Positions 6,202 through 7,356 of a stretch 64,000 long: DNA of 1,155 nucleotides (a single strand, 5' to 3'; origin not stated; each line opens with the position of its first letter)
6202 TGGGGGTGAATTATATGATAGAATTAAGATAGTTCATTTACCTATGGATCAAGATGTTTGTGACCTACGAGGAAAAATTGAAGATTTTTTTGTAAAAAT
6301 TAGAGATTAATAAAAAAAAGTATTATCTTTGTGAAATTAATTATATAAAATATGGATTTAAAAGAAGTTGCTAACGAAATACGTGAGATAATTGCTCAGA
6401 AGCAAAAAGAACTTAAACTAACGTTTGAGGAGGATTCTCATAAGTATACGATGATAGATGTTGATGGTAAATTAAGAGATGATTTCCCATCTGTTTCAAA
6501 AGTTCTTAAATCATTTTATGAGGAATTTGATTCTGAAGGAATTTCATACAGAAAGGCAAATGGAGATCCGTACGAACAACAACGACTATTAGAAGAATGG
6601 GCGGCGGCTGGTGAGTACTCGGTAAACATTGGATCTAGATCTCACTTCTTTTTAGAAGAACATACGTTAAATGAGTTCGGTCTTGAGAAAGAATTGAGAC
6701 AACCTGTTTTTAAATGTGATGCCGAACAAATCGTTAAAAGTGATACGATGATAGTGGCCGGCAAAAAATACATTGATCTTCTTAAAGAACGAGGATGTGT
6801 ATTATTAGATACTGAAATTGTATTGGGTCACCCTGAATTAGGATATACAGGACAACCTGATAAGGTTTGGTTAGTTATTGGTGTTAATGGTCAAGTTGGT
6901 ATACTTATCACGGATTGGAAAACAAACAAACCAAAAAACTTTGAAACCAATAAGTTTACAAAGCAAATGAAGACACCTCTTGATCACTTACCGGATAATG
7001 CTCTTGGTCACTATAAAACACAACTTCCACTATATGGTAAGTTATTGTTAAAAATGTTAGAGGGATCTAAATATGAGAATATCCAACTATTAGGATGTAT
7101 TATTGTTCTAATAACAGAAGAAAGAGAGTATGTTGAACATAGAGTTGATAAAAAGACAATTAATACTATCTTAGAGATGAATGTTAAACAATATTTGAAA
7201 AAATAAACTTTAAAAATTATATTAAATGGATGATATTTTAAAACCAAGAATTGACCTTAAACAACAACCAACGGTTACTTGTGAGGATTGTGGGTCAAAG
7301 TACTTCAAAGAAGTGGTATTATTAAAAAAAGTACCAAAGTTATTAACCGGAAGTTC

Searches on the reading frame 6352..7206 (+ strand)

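Call 15: search_protein_families(library=phrogs, proteins=[window:6352-7206:+], max_evalue=0.00001)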
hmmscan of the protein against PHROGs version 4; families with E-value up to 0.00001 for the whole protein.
window:6352-7206:+ (284 aa): 1 family
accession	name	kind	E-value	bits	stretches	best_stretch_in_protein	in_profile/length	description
phrog_298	-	DNA, RNA and nucleotide metabolism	4.8e-18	66.5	1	15-282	41-259/293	exonuclease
